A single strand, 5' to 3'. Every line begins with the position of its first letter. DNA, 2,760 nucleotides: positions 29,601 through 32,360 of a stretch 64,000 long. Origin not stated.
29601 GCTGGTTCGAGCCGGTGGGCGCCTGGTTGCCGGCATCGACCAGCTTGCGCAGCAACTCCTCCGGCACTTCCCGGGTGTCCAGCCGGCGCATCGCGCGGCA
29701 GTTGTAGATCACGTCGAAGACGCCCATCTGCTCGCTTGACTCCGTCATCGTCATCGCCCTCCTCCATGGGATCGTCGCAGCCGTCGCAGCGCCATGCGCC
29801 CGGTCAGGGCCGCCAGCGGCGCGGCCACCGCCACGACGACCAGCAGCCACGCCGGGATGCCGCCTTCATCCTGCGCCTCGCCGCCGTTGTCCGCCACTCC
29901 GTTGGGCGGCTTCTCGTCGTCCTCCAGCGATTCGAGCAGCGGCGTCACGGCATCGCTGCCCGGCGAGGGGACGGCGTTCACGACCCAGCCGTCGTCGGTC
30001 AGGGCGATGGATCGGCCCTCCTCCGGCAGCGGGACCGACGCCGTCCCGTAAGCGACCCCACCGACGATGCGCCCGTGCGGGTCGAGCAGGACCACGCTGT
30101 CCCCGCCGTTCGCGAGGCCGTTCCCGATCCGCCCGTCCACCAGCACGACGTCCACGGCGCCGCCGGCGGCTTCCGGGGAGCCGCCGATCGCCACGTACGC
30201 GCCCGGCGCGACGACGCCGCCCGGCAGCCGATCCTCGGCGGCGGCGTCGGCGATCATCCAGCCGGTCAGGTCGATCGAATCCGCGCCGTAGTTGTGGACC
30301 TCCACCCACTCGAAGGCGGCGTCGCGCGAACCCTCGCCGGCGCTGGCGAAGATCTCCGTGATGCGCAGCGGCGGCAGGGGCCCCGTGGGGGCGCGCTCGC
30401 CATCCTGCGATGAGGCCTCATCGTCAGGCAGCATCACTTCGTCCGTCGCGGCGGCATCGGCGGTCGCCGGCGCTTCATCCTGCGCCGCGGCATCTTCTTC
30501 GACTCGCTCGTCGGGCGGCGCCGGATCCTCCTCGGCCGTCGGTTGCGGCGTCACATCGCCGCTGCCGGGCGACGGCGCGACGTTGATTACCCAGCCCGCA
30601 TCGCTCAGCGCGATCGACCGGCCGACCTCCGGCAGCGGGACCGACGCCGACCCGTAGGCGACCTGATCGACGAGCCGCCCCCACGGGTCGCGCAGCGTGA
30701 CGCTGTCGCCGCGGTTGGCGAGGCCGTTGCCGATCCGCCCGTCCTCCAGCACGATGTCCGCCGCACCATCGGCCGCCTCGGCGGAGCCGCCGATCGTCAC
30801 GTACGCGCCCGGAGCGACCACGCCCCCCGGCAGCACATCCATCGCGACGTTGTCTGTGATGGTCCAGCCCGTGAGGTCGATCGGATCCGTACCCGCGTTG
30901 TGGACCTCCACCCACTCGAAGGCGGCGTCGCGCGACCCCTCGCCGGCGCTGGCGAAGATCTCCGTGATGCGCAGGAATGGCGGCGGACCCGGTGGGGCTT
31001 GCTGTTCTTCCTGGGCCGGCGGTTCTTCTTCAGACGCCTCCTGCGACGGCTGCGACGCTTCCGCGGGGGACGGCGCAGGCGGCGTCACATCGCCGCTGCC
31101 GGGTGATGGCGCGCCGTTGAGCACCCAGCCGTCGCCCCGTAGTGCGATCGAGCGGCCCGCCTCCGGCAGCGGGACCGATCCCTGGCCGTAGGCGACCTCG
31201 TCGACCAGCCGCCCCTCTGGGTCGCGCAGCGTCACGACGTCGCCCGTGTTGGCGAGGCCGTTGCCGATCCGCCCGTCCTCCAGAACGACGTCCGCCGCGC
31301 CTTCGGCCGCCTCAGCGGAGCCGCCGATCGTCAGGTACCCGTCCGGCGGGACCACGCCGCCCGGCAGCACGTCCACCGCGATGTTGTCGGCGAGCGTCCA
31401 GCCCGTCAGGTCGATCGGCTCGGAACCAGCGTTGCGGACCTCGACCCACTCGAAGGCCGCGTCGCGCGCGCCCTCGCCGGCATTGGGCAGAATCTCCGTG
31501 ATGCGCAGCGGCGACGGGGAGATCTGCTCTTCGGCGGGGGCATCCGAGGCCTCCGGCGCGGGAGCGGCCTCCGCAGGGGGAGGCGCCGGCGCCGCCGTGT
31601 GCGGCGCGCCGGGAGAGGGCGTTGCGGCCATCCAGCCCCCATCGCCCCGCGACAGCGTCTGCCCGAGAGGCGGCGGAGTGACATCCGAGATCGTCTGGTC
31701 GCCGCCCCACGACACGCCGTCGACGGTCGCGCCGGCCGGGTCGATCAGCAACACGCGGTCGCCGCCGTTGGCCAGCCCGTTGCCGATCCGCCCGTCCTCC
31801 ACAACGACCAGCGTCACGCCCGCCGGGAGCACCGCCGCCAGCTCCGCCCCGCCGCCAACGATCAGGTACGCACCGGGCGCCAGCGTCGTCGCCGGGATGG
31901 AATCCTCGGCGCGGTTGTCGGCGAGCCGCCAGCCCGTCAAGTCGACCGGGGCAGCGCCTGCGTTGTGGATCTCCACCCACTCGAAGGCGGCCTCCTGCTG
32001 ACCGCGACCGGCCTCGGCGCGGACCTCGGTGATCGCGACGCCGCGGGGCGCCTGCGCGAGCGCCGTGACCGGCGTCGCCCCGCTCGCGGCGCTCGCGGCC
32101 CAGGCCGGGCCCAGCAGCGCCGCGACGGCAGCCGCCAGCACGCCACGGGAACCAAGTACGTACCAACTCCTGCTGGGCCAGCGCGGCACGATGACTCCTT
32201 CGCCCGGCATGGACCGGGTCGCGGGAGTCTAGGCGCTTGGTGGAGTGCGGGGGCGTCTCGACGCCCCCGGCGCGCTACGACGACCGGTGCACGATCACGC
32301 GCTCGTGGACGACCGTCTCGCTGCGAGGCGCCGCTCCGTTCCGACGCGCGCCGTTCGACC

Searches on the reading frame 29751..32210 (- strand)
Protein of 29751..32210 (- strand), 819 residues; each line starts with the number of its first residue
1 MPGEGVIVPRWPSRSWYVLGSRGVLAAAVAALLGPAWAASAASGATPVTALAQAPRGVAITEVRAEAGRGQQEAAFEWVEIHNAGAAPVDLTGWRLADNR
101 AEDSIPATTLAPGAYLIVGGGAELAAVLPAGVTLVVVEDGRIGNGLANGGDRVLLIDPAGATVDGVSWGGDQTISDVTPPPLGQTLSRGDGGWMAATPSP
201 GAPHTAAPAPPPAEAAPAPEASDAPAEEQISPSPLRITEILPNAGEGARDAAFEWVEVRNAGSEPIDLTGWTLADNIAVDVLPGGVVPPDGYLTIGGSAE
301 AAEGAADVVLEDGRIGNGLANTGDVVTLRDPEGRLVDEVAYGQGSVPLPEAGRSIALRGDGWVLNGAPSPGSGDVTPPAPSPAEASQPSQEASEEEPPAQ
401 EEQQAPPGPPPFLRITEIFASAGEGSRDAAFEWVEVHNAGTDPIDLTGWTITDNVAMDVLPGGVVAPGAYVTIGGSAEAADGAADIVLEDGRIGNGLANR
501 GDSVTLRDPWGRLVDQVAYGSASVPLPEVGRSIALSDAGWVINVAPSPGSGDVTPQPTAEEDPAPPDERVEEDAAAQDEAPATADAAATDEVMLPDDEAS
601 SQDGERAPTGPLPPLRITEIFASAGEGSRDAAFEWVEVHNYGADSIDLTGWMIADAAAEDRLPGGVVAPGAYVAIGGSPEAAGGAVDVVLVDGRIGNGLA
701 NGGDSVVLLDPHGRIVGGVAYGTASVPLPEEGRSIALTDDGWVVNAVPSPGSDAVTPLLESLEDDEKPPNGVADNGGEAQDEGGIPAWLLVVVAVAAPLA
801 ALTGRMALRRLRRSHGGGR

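Call 67: search_protein_families(library=pfam, proteins=[window:29751-32210:-], max_evalue=0.001)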
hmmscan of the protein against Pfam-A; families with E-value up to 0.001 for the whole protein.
window:29751-32210:- (819 aa): 1 family
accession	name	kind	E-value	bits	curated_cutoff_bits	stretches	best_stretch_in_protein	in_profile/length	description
PF00932.25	LTD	-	2.6e-70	234.1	34.3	4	53-169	3-108/109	Lamin Tail Domain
